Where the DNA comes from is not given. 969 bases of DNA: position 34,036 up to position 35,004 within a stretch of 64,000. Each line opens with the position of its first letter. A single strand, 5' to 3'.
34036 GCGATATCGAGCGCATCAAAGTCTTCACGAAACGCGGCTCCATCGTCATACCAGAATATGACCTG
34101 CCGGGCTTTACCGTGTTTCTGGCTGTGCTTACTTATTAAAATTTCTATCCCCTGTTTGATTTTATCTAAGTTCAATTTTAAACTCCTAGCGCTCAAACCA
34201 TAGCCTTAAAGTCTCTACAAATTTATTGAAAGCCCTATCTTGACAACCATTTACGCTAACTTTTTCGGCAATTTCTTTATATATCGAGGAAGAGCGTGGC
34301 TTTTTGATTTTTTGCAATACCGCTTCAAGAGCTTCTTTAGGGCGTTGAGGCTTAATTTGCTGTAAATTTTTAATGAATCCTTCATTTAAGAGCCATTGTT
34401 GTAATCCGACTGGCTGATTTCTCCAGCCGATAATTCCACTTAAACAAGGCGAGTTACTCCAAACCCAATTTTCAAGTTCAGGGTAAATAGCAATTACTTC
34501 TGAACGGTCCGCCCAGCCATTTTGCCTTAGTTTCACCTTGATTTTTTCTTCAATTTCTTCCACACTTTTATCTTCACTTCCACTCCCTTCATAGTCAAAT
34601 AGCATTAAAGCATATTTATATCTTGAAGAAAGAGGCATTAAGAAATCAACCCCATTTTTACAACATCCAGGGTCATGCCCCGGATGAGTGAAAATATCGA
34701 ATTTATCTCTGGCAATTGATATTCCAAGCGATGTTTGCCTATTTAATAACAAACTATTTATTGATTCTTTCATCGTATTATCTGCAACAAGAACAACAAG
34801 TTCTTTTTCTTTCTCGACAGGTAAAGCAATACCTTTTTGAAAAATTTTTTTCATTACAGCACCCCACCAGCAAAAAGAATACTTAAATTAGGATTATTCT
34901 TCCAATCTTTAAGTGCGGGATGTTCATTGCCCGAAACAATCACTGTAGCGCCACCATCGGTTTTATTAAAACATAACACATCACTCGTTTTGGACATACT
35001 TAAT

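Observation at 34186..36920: Three-gene insertion between pglX and pglZ inside a type 1 BREX operon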

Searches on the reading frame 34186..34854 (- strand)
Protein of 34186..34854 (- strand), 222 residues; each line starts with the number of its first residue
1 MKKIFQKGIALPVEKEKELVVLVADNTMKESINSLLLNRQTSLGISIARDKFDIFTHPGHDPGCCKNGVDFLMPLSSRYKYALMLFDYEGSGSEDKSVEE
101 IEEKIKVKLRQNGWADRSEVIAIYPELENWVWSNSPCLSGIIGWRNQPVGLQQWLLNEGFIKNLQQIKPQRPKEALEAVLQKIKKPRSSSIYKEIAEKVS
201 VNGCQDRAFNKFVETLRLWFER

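Call 5: search_protein_families(library=pfam, proteins=[window:34186-34854:-], max_evalue=0.01)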
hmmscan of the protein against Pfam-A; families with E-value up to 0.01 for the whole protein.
window:34186-34854:- (222 aa): 0 families

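Call 6: search_protein_families(library=padloc, proteins=[window:34186-34854:-], max_evalue=0.01)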
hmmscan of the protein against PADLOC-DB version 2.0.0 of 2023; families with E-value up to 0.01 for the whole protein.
window:34186-34854:- (222 aa): 2 families
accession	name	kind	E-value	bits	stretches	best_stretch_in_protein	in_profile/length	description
PDLC04136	mad4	-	1.6e-10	39.8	1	16-131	4-110/110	mads_4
PDLC04210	HEC-01B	-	0.00056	17.7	1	79-216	70-205/217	-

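Call 7: search_protein_families(library=ncbifam, proteins=[window:34186-34854:-], max_evalue=0.1)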
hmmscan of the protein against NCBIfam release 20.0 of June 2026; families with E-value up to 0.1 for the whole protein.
window:34186-34854:- (222 aa): 1 family
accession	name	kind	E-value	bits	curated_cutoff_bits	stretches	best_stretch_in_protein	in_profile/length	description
NF047734.1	antiphage_MADS4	equivalog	3.6e-63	213.4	160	1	17-221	1-206/206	methylation-associated defense system protein MAD4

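Call 8: search_protein_families(library=pfam, proteins=[window:34186-34854:-], max_evalue=10)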
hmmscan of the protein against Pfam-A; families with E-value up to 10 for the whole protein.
window:34186-34854:- (222 aa): 0 families

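Call 35: find_homologous_proteins(query=window:34186-34854:-, max_evalue=0.001)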
Query window:34186-34854:- (222 aa): 792 proteins with E <= 0.001 among 983 candidates; the best 120 are listed.
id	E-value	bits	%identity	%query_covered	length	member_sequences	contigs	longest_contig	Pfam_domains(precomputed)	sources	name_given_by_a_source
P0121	2.2e-145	500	100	100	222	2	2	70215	-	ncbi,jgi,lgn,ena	-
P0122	1.4e-71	259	57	92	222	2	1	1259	-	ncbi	-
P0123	5.9e-59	217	46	94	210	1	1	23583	-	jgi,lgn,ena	-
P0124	7.1e-59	217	50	91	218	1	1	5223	-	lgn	-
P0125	2.6e-58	215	49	92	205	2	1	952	-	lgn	-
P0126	4.8e-58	214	50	92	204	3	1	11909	-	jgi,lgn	jgi:hypothetical protein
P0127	7.9e-58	214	51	92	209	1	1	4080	-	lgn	-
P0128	1.1e-57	213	49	92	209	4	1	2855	-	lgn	-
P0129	1.7e-57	213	48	92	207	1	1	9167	-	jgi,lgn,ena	-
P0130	6.1e-57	211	48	92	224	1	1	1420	-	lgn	-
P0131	6.2e-57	211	49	92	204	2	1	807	-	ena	-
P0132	8.7e-57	210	48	92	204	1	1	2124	-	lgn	-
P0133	1.8e-56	209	49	92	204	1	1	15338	-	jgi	-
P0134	4.0e-56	208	48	92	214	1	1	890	-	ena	-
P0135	6.1e-56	208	48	92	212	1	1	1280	-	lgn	-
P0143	4.3e-55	205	47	92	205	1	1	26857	PF14103.12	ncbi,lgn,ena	-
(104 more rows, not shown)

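Call 41: find_related_loci(query=A3, collection=genome_contigs, flank=10000)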
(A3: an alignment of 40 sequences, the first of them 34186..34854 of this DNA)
Query A3 (222 aa) in genome_contigs; peptide patterns used: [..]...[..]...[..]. (x = any residue, [..] = any of these).
599 stretches matched a pattern (row limit reached: there are more); 580 encode a relative of the query (tblastn E <= 1e-3); the best 80 are kept; 80 distinct loci.
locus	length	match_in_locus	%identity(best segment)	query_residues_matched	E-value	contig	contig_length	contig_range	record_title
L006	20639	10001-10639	45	4-220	1e-61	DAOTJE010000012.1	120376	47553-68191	MAG TPA_asm: Sedimentisphaerales bacterium isolate AMR_MDS_3007 NODE_120_length_120376_cov_42.476758, whole genome shotg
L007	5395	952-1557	45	17-220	3e-60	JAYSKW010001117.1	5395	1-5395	MAG: Limnoglobus sp. isolate GFS_10199 GFS_10199_1116, whole genome shotgun sequence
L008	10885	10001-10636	46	4-220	2e-59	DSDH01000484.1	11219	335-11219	MAG TPA_asm: Phycisphaerales bacterium isolate SpSt-1214 Ga0129302_1003275, whole genome shotgun sequence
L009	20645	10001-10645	44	2-220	1e-59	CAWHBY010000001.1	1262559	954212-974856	MAG: uncultured Phycisphaerae bacterium isolate MFD00905.bin.1.20 genome assembly, contig: contig_13585, whole genome sh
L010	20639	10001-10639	45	4-220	4e-59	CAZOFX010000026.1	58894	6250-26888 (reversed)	MAG TPA_asm: uncultured Pirellulales bacterium isolate SRP192927_co7_650 genome assembly, contig: NODE_690_length_58894_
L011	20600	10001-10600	46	17-220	4e-59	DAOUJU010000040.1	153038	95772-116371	MAG TPA_asm: Anaerolineales bacterium isolate S34_279 k113_381863, whole genome shotgun sequence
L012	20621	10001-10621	42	12-220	5e-59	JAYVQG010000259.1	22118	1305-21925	MAG: Limnoglobus sp. isolate GL72_UP_concoct_246 GL72_UP_concoct_246_258, whole genome shotgun sequence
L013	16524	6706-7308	48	17-220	8e-59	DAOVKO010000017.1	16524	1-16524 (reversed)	MAG TPA_asm: Actinomycetes bacterium isolate CSMAG_1421 CSMAG_1421_k141_4107900_length_16524_cov_24.2627, whole genome s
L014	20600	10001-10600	45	17-220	6e-58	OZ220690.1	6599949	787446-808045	MAG: Candidatus Latescibacterota bacterium isolate 4544edd8-ea3d-4877-aa30-594cc490bc13 genome assembly, chromosome: 1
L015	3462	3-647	43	2-220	1e-57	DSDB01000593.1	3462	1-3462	MAG TPA_asm: Phycisphaerales bacterium isolate SpSt-1209 Ga0129302_1018418, whole genome shotgun sequence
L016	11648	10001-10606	46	17-220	1e-57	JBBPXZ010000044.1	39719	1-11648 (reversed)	MAG: Pyrinomonadales bacterium isolate bin.107 bin.107_S6Ck141_355408_length_39719_cov_34.6304, whole genome shotgun seq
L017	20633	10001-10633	43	7-220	3e-57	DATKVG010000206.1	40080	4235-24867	MAG TPA_asm: Candidatus Bathyarchaeia archaeon isolate SMAG_U14127 k141_3079247, whole genome shotgun sequence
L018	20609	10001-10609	43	17-222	2e-57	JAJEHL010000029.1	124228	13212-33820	MAG: Candidatus Latescibacterota bacterium isolate p16x60bins.49 k141_431128, whole genome shotgun sequence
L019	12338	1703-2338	44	4-220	2e-57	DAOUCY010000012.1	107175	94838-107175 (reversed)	MAG TPA_asm: Anaerolineae bacterium isolate H89_877 28537, whole genome shotgun sequence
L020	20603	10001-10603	46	16-220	6e-57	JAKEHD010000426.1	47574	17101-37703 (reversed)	MAG: Blastocatellia bacterium isolate PMV_6.28 PMV_6.28.k101_809226, whole genome shotgun sequence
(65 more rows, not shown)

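Call 47: search_protein_families(library=pfam, alignment_id=A4, max_evalue=0.0001)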
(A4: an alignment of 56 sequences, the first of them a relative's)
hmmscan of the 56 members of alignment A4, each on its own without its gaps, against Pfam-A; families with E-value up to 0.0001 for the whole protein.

A. member 1, L006:6115-8577:+ (820 aa): 1 family
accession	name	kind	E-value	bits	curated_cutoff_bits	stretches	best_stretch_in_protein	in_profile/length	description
PF01804.23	Penicil_amidase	-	1.2e-141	474.4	21.3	1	40-807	1-674/675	Penicillin amidase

B. families by the number of members that match (of 56 scanned): 68 families (the first 25 are shown)
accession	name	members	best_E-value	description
PF02445.21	NadA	2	6.9e-123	Quinolinate synthetase A protein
PF03740.19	PdxJ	2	3.1e-100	Pyridoxal phosphate biosynthesis protein PdxJ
PF01425.27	Amidase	2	1.1e-79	Amidase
PF00698.26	Acyl_transf_1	2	4e-49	Acyl transferase domain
PF19288.4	CofH_C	2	2e-40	CofH/MqnC C-terminal region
PF04055.27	Radical_SAM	2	7.3e-24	Radical SAM superfamily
PF01420.25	Methylase_S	2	8.2e-17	Type I restriction modification DNA specificity domain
PF00510.24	COX3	2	3.8e-11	Cytochrome c oxidase subunit III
PF05693.19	Glycogen_syn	1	1.8e-224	Glycogen synthase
PF01804.23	Penicil_amidase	1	1.2e-141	Penicillin amidase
PF00884.28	Sulfatase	1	4.1e-59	Sulfatase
PF00204.31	DNA_gyraseB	1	1.3e-56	DNA gyrase B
PF00176.29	SNF2-rel_dom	1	7.5e-50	SNF2-related domain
PF00456.26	Transketolase_N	1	6.6e-49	Transketolase, thiamine diphosphate binding domain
PF00872.24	Transposase_mut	1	2.2e-45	Transposase, Mutator family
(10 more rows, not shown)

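Call 48: search_protein_families(library=pfam, alignment_id=A5, max_evalue=0.0001)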
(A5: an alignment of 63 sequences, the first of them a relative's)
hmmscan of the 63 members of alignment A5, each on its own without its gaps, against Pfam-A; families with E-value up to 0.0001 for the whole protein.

A. member 1, L006:10725-12284:+ (519 aa): 3 families
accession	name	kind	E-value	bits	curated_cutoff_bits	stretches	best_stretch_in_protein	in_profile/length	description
PF00884.28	Sulfatase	-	8.7e-37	127.5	25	1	54-391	1-287/301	Sulfatase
PF16347.10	SGSH_C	-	8.2e-23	81.7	29.3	1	354-493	1-151/154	N-sulphoglucosamine sulphohydrolase, C-terminal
PF02995.22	DUF229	-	6.7e-05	22.2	25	0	312-356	304-348/496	Protein of unknown function (DUF229)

B. families by the number of members that match (of 63 scanned): 85 families (the first 25 are shown)
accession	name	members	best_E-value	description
PF00254.34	FKBP_C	4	3.3e-39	FKBP-type peptidyl-prolyl cis-trans isomerase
PF14534.12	DUF4440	4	3.2e-23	Domain of unknown function (DUF4440)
PF00487.30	FA_desaturase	3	9.9e-24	Fatty acid desaturase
PF13561.12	adh_short_C2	2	1.1e-67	Enoyl-(Acyl carrier protein) reductase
PF00106.31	adh_short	2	2e-64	short chain dehydrogenase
PF01555.25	N6_N4_Mtase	2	1.1e-50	DNA methylase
PF01648.25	ACPS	2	4.3e-21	4'-phosphopantetheinyl transferase superfamily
PF08659.16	KR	2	4.2e-19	KR domain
PF13450.12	NAD_binding_8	2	8.9e-11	NAD(P)-binding Rossmann-like domain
PF13474.12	SnoaL_3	2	3.1e-07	SnoaL-like domain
PF01053.26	Cys_Met_Meta_PP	1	2.1e-151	Cys/Met metabolism PLP-dependent enzyme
PF02781.21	G6PD_C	1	6.1e-119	Glucose-6-phosphate dehydrogenase, C-terminal domain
PF01653.23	DNA_ligase_aden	1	1e-91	NAD-dependent DNA ligase adenylation domain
PF20473.4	MmeI_Mtase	1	3.2e-82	MmeI, DNA-methyltransferase domain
PF00370.27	FGGY_N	1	1.7e-75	FGGY family of carbohydrate kinases, N-terminal domain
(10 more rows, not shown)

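Call 52: predict_structure(alignment_id=A3)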
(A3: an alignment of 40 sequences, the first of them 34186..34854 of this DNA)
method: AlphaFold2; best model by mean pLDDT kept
length: 222 residues; sequences in the alignment: 40
mean_pLDDT: 93.3   pTM: 0.85
mean pLDDT of the five models: 93.3, 91.8, 91.2, 90.7, 90.6
residues with pLDDT >= 90: 185; 70-90: 28; 50-70: 9; < 50: 0
segments of 3 or more residues with pLDDT < 50: none
pLDDT, mean of each block of 10 residues (from residue 1): 64 87 96 96 95 98 97 97 97 96 98 98 92 89 95 97 95 95 93 91 91 97 77
secondary structure, 60 per line:
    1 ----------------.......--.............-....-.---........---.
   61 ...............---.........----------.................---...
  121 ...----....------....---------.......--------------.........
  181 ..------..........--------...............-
elements in order: E17-23 H26-38 H40-43 E52-56 H60-75 E79-87 H98-114 E118-123 H128-131 H138-141 H151-157 H172-182 H189-198 H207-220

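Call 69: search_dna_similar(query=window:34186-34854:-, collection=plasmids, mode=protein, max_evalue=0.00001, max_rows=30)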
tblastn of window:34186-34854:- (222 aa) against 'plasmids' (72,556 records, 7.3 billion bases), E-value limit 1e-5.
Records with a match: 1; places in all: 1; records where one place covers at least 80% of the query: 1.
Best place of each record, by identity: <60% 1.
By first word of the organism name: Piscinibacter 1.
By predicted mobility (MOB-suite, as given by PLSDB): non-mobilizable 1.
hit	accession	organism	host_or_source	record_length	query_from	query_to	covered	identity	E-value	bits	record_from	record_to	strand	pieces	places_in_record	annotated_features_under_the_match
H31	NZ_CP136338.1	Piscinibacter gummiphilus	single cell,soil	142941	24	220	89%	29.4%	2e-14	79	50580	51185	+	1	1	hypothetical protein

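Call 77: search_solved_structures(query=A3, max_evalue=1)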
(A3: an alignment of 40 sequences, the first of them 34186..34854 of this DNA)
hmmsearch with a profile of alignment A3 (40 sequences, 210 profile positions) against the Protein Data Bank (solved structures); distinct sequences matched with E-value up to 1: 2.
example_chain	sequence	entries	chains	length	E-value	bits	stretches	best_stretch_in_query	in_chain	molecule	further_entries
1i7w_B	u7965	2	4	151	0.25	14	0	69-93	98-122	EPITHELIAL-CADHERIN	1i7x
3ifq_C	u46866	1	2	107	0.46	13.1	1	69-93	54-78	E-cadherin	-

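Call 78: search_protein_families(library=phrogs, proteins=[window:34186-34854:-], max_evalue=0.01)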
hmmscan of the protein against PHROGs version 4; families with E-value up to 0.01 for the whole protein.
window:34186-34854:- (222 aa): 1 family
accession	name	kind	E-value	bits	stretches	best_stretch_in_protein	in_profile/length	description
phrog_36921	-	unknown function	0.0068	17.7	0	149-198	6-55/92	-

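Call 79: search_protein_families(library=ncbifam, alignment_id=A3, max_evalue=1e-10)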
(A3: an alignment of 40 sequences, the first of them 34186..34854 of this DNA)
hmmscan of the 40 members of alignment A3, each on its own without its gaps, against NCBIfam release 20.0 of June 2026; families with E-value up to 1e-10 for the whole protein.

A. member 1, window:34186-34854:- (222 aa): 1 family
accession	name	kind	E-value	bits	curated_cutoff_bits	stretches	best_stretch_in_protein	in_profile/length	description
NF047734.1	antiphage_MADS4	equivalog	3.6e-63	213.4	160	1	17-221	1-206/206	methylation-associated defense system protein MAD4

B. families by the number of members that match (of 40 scanned): 1 family
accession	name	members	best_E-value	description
NF047734.1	antiphage_MADS4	40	1.1e-71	methylation-associated defense system protein MAD4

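Call 82: find_encoding_contigs(protein=P0123, flank=8000, max_places=1)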
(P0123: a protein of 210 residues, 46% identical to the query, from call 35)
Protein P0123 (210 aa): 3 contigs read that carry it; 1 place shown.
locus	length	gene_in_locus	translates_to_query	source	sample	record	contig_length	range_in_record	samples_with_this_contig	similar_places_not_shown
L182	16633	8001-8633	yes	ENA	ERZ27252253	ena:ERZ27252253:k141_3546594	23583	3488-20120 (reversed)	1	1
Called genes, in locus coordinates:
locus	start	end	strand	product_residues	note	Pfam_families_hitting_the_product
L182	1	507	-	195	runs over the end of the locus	PF03886:ABC_trans_aux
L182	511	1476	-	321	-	-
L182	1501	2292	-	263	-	PF00005:ABC_tran, PF13304:AAA_21 (faint)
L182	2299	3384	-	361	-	PF02405:MlaE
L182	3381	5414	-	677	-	PF22745:Nlig-Ia, PF01653:DNA_ligase_aden, PF03120:OB_DNA_ligase, PF03119:DNA_ligase_ZBD, PF14520:HHH_5 (faint), PF12826:HHH_2, PF00533:BRCT, PF12738:PTCB-BRCT (faint)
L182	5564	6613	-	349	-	PF01120:Alpha_L_fucos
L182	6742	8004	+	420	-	PF13175:AAA_15 (weak), PF13304:AAA_21, PF13175:AAA_15 (weak)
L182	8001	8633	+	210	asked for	-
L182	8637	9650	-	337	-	PF01208:URO-D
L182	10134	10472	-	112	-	-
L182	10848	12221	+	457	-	PF22842:Pel9A-like_beta_helix (faint), PF05048:NosD, PF13229:Beta_helix, PF05048:NosD (weak), PF13229:Beta_helix (weak)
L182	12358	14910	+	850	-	PF00690:Cation_ATPase_N, PF00122:E1-E2_ATPase, PF00702:Hydrolase, PF13246:Cation_ATPase, PF00689:Cation_ATPase_C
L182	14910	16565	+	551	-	PF10509:GalKase_gal_bdg, PF00288:GHMP_kinases_N, PF08544:GHMP_kinases_C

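Call 83: find_encoding_contigs(protein=P0126, flank=8000, max_places=1)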
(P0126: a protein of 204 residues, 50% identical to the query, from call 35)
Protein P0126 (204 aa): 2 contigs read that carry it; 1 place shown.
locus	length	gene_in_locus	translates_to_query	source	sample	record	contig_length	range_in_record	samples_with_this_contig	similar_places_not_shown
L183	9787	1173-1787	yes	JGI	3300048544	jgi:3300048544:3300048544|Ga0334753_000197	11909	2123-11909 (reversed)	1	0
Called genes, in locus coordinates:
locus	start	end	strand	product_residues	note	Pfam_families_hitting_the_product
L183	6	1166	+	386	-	PF13175:AAA_15, PF13304:AAA_21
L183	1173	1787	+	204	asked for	-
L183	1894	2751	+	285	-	PF00487:FA_desaturase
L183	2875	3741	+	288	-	PF00487:FA_desaturase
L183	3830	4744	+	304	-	PF00512:HisKA, PF02518:HATPase_c, PF13589:HATPase_c_3 (weak)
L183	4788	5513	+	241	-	PF00072:Response_reg, PF00486:Trans_reg_C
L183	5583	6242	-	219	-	-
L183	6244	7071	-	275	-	-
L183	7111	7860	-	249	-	PF25182:NonGDSL (weak), PF00657:Lipase_GDSL, PF13472:Lipase_GDSL_2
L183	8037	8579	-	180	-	-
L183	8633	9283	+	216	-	PF21948:LplA-B_cat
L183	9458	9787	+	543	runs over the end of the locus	PF20094:GWxTD_dom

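Call 84: find_encoding_contigs(protein=P0133, flank=8000, max_places=1)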
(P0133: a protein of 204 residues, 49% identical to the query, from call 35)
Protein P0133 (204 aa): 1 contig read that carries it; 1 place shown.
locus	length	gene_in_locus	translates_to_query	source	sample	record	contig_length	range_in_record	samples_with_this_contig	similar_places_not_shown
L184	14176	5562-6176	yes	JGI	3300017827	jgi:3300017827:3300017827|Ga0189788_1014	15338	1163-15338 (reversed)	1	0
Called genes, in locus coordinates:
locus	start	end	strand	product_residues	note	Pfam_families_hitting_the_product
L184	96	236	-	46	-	-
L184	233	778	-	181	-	PF01885:PTS_2-RNA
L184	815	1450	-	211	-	PF04199:Cyclase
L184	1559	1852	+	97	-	PF00583:Acetyltransf_1, PF13508:Acetyltransf_7 (weak), PF14542:Acetyltransf_CG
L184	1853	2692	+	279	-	PF02621:VitK2_biosynth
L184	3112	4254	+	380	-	PF04055:Radical_SAM, PF19288:CofH_C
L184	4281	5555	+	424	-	PF02463:SMC_N (weak), PF11398:DUF2813 (faint), PF13175:AAA_15, PF13304:AAA_21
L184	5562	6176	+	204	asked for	-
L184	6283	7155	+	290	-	PF00487:FA_desaturase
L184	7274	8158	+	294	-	PF00487:FA_desaturase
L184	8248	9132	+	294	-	PF00512:HisKA, PF02518:HATPase_c, PF13589:HATPase_c_3 (weak)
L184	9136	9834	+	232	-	PF00072:Response_reg, PF00486:Trans_reg_C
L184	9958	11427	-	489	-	-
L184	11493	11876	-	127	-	-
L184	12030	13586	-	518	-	-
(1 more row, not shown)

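Call 99: get_annotated_region(hit=H31, flank=14000)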
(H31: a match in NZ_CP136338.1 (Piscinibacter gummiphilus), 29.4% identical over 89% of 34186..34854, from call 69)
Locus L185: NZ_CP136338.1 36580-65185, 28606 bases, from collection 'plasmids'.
description: Piscinibacter gummiphilus strain SBD 7-3 plasmid unnamed2, complete sequence
organism: Piscinibacter gummiphilus (NCBI taxid 946333)
taxonomy: Bacteria; Pseudomonadota; Betaproteobacteria; Burkholderiales; Sphaerotilaceae; Piscinibacter; Piscinibacter gummiphilus
host: -; source: single cell,soil; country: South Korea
typing (MOB-suite, as given by PLSDB): non-mobilizable
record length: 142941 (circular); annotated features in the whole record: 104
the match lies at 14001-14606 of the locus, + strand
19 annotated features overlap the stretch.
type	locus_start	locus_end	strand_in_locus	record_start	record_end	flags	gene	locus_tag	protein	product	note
CDS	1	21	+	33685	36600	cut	-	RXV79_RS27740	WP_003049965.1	Tn3-like element IS1071 family transposase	GO:0006313 - DNA transposition [Evidence IEA]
CDS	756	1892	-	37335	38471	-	-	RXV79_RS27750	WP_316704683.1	PDDEXK nuclease domain-containing protein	-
CDS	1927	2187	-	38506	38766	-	-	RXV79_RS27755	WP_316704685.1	hypothetical protein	-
CDS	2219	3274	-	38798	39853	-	-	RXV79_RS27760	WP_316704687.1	integrase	-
CDS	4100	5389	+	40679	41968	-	-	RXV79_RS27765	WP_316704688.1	replication initiation protein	-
CDS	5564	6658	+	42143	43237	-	-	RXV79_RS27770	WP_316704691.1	AAA family ATPase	-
CDS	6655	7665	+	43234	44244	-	-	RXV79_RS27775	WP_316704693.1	ParB/RepB/Spo0J family partition protein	GO:0007059 - chromosome segregation [Evidence IEA]; GO:0000910 - cytokinesis [Evidence IEA]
CDS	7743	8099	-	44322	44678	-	-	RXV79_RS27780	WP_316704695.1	hypothetical protein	-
CDS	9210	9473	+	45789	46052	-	-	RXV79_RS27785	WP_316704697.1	hypothetical protein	-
CDS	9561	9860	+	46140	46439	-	-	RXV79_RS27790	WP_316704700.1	hypothetical protein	-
CDS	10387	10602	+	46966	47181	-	-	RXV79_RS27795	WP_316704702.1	helix-turn-helix domain-containing protein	-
CDS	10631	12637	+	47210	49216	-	-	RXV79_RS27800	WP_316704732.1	N-6 DNA methylase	GO:0006306 - DNA methylation [Evidence IEA]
CDS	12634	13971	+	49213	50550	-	-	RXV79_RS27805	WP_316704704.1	AAA family ATPase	-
CDS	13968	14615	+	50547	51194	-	-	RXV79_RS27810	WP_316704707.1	hypothetical protein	-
CDS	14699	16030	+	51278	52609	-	-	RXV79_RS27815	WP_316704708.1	hypothetical protein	-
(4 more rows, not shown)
